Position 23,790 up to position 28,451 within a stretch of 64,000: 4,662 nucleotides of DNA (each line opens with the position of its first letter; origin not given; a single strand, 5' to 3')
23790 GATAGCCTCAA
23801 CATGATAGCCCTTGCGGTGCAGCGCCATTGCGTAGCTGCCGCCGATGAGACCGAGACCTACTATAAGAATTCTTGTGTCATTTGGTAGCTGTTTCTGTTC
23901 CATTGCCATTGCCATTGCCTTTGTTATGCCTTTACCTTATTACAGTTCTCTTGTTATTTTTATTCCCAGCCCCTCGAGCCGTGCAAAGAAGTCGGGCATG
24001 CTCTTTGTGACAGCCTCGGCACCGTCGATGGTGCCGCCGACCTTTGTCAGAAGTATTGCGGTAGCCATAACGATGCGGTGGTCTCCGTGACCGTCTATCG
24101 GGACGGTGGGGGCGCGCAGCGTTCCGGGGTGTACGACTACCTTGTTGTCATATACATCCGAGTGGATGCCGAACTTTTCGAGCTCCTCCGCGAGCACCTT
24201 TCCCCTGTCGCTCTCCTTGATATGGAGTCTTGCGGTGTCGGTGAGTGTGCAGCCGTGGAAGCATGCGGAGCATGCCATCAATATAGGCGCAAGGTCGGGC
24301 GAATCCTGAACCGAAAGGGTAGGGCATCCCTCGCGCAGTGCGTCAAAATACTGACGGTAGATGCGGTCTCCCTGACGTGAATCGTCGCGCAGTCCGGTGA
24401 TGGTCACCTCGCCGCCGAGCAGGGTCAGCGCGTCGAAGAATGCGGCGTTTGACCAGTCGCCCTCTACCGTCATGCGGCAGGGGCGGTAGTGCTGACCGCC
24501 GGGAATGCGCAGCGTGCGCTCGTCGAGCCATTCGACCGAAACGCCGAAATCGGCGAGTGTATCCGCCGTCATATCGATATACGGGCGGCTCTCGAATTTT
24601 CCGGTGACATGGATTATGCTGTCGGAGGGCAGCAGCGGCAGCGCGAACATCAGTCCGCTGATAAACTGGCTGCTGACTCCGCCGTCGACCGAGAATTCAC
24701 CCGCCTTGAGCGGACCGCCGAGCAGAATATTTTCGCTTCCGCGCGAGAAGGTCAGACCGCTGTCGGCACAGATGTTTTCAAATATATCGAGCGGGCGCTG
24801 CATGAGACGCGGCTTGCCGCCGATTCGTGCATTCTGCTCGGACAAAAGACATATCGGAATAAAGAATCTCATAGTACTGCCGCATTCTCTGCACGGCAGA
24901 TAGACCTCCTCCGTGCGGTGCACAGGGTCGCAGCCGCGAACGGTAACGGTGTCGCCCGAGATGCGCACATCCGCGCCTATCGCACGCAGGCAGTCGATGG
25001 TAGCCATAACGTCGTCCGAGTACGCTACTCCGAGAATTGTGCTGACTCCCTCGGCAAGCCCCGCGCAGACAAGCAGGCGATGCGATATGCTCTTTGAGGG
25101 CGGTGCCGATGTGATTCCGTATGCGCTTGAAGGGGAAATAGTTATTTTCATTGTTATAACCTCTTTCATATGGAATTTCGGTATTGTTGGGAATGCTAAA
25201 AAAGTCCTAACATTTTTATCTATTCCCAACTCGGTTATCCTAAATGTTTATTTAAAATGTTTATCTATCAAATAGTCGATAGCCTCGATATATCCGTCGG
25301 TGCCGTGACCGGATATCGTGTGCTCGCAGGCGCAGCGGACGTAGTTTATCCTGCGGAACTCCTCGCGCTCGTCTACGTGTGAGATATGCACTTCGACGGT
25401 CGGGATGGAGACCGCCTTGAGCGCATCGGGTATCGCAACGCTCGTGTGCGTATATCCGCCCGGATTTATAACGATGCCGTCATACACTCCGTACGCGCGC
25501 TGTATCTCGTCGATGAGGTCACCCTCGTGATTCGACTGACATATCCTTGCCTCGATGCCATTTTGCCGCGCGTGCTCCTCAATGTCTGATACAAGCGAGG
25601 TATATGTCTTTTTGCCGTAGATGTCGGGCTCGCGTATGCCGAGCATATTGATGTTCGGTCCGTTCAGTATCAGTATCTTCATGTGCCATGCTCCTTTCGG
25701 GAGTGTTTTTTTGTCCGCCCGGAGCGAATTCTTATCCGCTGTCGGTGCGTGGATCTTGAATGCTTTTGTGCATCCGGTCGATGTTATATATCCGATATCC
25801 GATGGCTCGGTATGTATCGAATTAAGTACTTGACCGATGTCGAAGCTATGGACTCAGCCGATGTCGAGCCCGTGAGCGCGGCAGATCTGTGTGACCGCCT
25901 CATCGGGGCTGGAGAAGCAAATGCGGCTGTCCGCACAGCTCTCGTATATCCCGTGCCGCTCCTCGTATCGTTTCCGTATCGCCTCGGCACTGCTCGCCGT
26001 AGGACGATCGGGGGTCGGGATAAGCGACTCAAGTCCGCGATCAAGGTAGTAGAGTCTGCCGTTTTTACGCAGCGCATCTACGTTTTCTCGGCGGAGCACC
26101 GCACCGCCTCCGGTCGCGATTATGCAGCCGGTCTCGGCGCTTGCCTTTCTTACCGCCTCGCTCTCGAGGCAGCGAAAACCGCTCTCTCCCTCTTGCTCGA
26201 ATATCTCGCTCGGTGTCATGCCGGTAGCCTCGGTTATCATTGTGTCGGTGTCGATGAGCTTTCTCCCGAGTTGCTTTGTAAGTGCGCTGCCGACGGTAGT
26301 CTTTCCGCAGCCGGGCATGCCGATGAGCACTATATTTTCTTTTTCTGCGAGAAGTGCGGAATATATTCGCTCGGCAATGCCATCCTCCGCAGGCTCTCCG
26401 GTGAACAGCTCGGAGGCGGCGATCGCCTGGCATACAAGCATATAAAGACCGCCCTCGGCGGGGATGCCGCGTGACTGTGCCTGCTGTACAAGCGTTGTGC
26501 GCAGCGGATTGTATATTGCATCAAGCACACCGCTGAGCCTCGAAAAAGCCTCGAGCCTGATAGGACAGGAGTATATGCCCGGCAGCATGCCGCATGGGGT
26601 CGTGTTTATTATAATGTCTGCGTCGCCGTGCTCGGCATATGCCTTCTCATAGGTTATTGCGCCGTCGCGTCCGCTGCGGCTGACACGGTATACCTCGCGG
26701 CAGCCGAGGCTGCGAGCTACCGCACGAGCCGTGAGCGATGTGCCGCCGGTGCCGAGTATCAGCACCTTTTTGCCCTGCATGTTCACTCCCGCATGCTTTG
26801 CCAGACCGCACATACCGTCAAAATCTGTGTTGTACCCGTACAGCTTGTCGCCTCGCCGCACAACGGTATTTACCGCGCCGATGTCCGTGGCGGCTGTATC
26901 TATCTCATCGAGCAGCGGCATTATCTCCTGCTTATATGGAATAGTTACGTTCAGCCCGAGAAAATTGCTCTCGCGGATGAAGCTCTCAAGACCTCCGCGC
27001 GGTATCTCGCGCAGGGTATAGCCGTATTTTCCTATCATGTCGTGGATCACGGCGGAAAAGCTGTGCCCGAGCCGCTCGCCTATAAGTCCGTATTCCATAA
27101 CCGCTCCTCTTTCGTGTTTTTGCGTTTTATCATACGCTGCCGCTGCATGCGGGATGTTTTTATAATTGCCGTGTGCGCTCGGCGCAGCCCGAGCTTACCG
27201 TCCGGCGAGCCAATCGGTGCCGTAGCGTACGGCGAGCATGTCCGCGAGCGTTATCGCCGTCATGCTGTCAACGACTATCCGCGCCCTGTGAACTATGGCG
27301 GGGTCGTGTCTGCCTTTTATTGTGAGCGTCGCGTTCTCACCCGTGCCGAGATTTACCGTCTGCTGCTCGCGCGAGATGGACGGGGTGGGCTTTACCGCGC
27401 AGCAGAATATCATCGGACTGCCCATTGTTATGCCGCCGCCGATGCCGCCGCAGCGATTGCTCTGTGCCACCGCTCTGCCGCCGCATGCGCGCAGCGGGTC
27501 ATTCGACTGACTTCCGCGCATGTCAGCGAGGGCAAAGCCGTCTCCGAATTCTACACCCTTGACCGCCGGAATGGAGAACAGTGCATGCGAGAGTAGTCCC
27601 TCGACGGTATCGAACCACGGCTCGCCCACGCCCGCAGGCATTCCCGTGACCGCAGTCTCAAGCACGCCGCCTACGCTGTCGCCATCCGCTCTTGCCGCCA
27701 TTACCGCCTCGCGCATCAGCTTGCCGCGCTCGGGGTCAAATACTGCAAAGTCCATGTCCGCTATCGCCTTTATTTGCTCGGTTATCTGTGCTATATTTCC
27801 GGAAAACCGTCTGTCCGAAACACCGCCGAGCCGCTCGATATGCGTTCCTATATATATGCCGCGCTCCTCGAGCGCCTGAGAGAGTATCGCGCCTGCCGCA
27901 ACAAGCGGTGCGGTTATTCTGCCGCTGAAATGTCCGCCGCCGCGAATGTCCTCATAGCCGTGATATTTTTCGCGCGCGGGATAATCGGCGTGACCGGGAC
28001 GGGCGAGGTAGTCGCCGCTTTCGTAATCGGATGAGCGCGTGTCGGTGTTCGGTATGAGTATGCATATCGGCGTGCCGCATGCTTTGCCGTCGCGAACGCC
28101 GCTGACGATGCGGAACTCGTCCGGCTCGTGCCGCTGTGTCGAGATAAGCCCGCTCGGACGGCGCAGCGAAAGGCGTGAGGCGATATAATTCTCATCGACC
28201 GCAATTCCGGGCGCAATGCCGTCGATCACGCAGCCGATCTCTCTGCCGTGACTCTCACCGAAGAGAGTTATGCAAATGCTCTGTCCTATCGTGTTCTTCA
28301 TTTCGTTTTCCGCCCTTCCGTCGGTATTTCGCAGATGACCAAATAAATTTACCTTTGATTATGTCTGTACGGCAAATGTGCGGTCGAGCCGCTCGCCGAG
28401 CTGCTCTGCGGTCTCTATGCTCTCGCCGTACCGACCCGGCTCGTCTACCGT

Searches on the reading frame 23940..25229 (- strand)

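Call 16: search_protein_families(library=pfam, proteins=[window:23940-25229:-], max_evalue=0.001)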
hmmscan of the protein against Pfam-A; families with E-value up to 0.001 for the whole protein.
window:23940-25229:- (429 aa): 1 family
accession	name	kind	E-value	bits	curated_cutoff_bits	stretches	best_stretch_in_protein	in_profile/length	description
PF00275.25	EPSP_synthase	-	4.2e-59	200.8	22.8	1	38-418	9-417/417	EPSP synthase (3-phosphoshikimate 1-carboxyvinyltransferase)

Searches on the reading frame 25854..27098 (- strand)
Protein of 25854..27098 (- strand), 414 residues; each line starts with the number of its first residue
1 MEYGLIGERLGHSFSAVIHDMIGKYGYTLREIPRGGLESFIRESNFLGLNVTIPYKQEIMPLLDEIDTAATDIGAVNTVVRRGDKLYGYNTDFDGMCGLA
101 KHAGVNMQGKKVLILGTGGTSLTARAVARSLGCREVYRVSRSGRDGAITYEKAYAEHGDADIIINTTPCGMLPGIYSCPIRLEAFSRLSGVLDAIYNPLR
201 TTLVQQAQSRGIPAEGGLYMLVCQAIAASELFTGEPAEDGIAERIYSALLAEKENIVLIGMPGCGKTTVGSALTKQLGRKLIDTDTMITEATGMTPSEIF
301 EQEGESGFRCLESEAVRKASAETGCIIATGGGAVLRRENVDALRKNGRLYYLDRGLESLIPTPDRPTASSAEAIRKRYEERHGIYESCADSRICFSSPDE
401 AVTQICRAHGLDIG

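Call 75: search_protein_families(library=pfam, proteins=[window:25854-27098:-], max_evalue=0.00001)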
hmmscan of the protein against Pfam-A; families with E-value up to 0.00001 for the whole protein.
window:25854-27098:- (414 aa): 3 families
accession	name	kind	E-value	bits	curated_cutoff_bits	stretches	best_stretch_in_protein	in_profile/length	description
PF01202.28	SKI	-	3.9e-37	128.3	22.1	1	262-405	1-154/159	Shikimate kinase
PF08501.16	Shikimate_dh_N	-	9.1e-16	58.3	27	1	5-79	1-83/83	Shikimate dehydrogenase substrate binding domain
PF13671.12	AAA_33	-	4.1e-07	30.8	27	1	256-344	2-89/143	AAA domain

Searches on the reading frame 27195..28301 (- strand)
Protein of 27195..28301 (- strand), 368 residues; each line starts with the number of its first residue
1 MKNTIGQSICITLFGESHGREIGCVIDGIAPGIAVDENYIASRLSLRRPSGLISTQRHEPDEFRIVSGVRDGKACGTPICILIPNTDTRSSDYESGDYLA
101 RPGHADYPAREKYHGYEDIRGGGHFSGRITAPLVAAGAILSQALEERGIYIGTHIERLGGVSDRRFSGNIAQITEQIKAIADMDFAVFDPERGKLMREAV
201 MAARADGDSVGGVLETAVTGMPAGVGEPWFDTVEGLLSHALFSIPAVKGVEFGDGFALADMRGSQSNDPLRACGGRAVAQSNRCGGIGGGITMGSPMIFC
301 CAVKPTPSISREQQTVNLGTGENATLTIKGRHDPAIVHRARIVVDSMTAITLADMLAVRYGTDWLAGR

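Call 75: search_protein_families(library=pfam, proteins=[window:27195-28301:-], max_evalue=0.00001)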
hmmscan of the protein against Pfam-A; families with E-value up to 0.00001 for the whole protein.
window:27195-28301:- (368 aa): 1 family
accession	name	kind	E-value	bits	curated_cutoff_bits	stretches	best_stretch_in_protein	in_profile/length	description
PF01264.26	Chorismate_synt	-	1.6e-119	398.9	27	1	11-356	3-326/327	Chorismate synthase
